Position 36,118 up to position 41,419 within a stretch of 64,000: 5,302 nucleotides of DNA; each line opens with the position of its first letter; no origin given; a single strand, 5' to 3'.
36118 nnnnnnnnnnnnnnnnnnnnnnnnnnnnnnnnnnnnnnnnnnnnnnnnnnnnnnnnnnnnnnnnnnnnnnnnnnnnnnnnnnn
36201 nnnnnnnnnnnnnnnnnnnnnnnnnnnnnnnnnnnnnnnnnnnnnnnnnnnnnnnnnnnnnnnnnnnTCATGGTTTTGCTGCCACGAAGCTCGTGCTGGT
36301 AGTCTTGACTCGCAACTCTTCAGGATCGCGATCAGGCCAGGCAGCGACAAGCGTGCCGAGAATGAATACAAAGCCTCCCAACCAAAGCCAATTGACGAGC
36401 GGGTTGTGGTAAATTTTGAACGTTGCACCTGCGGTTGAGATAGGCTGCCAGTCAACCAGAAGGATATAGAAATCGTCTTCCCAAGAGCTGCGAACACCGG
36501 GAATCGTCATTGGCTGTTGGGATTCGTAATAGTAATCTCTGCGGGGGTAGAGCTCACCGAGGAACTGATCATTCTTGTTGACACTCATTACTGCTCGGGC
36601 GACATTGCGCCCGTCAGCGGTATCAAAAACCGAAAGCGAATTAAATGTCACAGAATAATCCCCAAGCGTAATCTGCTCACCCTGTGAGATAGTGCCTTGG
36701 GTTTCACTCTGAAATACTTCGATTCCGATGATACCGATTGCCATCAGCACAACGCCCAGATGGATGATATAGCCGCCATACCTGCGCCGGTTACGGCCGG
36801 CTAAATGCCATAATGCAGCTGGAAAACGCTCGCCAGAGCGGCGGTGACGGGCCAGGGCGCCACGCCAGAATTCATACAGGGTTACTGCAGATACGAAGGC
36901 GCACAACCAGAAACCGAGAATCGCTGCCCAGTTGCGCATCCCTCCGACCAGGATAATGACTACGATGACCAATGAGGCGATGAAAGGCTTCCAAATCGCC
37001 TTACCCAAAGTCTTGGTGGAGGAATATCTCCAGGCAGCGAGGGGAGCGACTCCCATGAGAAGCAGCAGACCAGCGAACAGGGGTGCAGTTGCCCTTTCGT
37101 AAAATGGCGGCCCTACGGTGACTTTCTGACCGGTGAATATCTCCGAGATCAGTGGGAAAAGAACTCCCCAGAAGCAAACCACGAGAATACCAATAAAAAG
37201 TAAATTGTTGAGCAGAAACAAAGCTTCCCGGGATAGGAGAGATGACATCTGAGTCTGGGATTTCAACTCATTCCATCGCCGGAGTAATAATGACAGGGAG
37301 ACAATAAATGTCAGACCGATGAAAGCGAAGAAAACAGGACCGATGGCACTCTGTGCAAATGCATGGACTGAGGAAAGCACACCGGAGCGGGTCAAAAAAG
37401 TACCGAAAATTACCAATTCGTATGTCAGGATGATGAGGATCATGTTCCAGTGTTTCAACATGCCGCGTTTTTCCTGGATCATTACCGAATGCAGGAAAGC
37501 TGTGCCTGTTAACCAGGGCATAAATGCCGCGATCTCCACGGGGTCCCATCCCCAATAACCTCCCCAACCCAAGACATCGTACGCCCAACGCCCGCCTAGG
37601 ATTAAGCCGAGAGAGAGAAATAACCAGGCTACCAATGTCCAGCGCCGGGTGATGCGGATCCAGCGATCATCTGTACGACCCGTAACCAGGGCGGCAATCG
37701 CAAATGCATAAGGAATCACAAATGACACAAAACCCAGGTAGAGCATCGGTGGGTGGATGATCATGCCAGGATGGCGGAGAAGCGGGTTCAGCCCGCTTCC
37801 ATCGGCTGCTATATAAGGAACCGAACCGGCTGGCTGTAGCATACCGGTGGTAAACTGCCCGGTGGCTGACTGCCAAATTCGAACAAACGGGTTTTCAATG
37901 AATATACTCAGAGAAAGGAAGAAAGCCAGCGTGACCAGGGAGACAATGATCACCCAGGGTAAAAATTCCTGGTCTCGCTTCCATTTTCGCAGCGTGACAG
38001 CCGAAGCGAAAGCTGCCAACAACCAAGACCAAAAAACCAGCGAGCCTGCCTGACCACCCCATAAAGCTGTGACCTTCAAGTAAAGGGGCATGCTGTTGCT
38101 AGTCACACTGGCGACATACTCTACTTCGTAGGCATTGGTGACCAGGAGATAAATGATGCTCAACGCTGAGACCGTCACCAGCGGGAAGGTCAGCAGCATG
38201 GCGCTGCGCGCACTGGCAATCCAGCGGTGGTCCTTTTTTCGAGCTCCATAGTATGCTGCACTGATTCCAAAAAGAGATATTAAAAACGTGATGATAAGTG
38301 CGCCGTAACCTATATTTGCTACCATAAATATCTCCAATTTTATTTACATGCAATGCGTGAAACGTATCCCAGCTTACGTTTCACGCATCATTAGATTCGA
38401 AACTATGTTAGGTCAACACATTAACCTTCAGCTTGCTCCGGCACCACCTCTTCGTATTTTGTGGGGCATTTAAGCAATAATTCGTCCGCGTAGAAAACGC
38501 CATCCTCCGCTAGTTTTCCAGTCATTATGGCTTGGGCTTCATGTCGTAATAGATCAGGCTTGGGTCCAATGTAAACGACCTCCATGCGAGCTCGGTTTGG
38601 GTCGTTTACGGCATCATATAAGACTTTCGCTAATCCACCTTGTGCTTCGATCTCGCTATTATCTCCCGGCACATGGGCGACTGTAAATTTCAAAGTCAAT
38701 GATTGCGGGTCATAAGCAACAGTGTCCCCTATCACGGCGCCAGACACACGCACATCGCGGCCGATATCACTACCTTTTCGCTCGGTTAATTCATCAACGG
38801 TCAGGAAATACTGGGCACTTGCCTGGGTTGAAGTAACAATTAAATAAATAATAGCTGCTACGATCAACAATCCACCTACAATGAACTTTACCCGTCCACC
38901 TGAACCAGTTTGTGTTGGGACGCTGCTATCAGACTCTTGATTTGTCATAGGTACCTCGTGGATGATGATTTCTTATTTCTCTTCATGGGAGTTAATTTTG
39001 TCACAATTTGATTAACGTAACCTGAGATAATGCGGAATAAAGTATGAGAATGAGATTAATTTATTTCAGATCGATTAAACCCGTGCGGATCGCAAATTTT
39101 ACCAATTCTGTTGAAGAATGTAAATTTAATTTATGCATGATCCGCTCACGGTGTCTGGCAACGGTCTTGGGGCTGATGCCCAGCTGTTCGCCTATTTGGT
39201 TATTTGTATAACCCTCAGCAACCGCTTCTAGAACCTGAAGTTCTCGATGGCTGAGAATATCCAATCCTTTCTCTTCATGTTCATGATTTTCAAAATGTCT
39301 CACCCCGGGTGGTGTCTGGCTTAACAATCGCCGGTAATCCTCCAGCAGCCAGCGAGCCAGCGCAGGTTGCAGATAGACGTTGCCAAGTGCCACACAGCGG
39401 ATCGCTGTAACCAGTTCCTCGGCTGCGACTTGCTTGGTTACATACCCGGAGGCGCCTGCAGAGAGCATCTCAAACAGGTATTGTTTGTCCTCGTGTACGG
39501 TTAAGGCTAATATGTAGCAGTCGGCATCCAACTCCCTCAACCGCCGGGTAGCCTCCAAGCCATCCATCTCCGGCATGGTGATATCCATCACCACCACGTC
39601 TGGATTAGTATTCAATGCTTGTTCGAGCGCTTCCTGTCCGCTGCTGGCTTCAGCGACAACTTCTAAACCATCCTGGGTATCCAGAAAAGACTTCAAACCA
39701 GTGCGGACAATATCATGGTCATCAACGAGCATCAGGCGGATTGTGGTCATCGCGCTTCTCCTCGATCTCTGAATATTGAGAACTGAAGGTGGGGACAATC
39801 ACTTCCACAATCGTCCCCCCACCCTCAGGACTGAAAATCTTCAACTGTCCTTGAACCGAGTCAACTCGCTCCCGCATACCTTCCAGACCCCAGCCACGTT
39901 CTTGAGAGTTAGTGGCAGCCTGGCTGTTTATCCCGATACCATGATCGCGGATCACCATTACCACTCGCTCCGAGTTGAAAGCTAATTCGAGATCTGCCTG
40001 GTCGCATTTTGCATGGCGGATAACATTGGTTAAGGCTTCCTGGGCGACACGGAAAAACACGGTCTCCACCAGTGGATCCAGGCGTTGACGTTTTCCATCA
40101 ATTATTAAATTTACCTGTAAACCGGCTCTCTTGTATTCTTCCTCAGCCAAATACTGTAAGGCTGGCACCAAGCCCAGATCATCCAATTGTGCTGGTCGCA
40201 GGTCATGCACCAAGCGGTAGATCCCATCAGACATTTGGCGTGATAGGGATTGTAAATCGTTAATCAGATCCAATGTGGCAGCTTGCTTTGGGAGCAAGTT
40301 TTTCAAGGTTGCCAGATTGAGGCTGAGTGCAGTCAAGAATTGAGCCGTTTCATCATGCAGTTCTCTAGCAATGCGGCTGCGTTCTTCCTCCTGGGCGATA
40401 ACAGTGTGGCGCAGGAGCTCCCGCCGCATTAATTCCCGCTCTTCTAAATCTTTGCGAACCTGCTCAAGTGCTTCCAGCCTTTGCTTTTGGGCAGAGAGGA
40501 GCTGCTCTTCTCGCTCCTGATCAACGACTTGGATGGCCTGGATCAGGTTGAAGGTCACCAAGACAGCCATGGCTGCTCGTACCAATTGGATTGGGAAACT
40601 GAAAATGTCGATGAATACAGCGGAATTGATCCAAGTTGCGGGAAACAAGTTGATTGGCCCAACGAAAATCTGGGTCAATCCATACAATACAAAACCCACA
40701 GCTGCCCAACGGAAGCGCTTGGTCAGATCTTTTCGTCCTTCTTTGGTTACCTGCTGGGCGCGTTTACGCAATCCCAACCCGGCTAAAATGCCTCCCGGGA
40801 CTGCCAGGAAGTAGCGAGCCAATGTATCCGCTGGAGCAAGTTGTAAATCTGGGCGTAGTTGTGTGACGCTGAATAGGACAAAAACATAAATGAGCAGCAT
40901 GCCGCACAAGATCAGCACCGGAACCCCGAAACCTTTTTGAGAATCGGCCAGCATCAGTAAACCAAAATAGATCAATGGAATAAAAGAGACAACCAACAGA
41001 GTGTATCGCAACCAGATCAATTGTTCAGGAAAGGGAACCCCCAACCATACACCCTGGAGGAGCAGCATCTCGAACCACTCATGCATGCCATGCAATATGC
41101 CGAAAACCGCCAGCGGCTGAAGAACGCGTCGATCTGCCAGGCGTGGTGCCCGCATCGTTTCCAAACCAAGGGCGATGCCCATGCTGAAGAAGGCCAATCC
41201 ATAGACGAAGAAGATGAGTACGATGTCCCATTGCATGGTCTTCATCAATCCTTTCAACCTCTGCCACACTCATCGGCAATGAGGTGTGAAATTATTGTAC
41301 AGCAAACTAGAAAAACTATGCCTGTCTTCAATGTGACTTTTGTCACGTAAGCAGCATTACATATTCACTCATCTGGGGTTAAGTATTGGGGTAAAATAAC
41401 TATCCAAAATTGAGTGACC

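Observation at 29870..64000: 34-kb contiguous cytochrome island: ccm machinery, two quinol:cytochrome c oxidoreductases, two dedicated two-component systems and 60 CXXCH motifs, but no terminal oxidase or reductase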

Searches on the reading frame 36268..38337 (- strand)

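Call 4: search_protein_families(library=pfam, proteins=[window:36268-38337:-])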
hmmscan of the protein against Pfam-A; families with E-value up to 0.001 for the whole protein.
window:36268-38337:- (689 aa): 2 families
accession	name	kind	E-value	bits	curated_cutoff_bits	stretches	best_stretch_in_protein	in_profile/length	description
PF16327.10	CcmF_C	-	2.7e-58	198.2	28.7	1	340-666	4-320/323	Cytochrome c-type biogenesis protein CcmF C-terminal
PF01578.25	Cytochrom_C_asm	-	1.4e-37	129.9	29.9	1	93-318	1-206/212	Cytochrome C assembly protein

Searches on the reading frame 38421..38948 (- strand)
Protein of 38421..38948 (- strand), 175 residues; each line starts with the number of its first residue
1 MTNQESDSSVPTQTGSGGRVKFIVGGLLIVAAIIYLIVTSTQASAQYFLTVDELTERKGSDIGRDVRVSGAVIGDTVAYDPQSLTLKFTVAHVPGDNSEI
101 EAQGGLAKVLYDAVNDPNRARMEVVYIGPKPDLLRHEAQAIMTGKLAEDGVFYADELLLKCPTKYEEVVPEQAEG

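Call 4: search_protein_families(library=pfam, proteins=[window:38421-38948:-])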
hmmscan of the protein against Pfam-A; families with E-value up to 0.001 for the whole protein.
window:38421-38948:- (175 aa): 1 family
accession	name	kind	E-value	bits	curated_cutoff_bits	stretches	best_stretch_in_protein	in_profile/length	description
PF03100.22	CcmE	-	1.1e-22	80.7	24.6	1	46-167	2-98/99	CcmE domain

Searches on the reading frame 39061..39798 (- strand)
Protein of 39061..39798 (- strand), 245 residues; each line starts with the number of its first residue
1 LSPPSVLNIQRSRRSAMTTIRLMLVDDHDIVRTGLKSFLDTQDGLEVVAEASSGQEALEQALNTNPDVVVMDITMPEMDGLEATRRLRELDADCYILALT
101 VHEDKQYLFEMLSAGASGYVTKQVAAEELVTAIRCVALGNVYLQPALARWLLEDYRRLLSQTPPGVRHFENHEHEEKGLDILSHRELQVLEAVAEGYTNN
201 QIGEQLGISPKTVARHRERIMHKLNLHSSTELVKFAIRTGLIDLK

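Call 4: search_protein_families(library=pfam, proteins=[window:39061-39798:-])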
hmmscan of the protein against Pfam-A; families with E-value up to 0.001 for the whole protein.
window:39061-39798:- (245 aa): 7 families
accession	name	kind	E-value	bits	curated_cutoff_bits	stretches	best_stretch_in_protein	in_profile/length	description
PF00072.30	Response_reg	-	2.9e-32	111.6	30.2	1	23-134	2-111/111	Response regulator receiver domain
PF00196.25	GerE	-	1.7e-22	79.2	23.5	1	181-236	2-57/57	Bacterial regulatory proteins, luxR family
PF13384.12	HTH_23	-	2.9e-06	27.4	24.6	1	186-219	7-40/50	Homeodomain-like domain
PF04545.22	Sigma70_r4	-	6.6e-05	22.8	24.1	1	179-224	2-48/50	Sigma-70, region 4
PF08281.18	Sigma70_r4_2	-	9.9e-05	22.4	25.7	1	184-223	13-53/54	Sigma-70, region 4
PF13518.12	HTH_28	-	0.00013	22.4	25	1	187-219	3-35/52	Helix-turn-helix domain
PF13551.12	HTH_29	-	0.00024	21.6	28.1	1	188-219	3-35/64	Winged helix-turn helix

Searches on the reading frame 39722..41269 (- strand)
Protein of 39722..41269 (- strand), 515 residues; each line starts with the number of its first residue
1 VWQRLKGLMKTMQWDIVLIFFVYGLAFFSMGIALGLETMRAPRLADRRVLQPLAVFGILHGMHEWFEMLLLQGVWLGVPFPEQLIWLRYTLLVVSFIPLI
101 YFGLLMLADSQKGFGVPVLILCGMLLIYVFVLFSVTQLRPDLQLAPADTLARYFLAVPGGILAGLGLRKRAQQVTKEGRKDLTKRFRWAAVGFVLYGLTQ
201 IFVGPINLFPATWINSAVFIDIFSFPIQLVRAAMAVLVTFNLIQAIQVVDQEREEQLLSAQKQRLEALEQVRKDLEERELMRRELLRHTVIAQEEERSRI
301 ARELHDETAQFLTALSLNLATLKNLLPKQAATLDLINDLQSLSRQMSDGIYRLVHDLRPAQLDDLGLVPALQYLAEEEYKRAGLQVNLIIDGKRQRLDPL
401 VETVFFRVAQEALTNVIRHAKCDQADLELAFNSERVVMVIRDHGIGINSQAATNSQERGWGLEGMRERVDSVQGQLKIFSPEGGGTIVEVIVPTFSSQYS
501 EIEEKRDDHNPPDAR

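Call 5: search_protein_families(library=pfam, proteins=[window:39722-41269:-])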
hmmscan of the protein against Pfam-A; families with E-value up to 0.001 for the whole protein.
window:39722-41269:- (515 aa): 3 families
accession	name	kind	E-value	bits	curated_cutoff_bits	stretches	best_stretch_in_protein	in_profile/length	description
PF07730.19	HisKA_3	-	6e-12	46.4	24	1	296-362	1-68/68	Histidine kinase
PF02518.31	HATPase_c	-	9.1e-12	45.8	26.4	1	405-493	6-108/111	Histidine kinase-, DNA gyrase B-, and HSP90-like ATPase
PF13581.12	HATPase_c_2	-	2e-07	31.5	27.4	1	409-489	36-124/127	Histidine kinase-like ATPase domain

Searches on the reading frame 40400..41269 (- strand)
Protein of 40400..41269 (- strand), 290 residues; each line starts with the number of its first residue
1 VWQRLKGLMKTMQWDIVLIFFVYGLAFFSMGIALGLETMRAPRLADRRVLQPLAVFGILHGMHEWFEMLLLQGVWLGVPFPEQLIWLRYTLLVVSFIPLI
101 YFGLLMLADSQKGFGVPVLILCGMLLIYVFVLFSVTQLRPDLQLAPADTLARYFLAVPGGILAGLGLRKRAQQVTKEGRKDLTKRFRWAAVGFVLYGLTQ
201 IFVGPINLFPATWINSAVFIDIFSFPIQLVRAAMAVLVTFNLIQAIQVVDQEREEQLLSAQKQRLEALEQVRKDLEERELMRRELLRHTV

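Call 76: search_protein_families(library=pfam, proteins=[window:40400-41269:-], max_evalue=5)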
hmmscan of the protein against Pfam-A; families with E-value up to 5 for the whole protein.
window:40400-41269:- (290 aa): 2 families
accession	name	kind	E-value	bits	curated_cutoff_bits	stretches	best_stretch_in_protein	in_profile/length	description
PF24377.1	DUF7533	-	0.33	11.5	27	1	93-126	12-45/74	Family of unknown function (DUF7533)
PF18895.5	T4SS_pilin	-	0.84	10.2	26.6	1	177-204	42-69/71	Type IV secretion system pilin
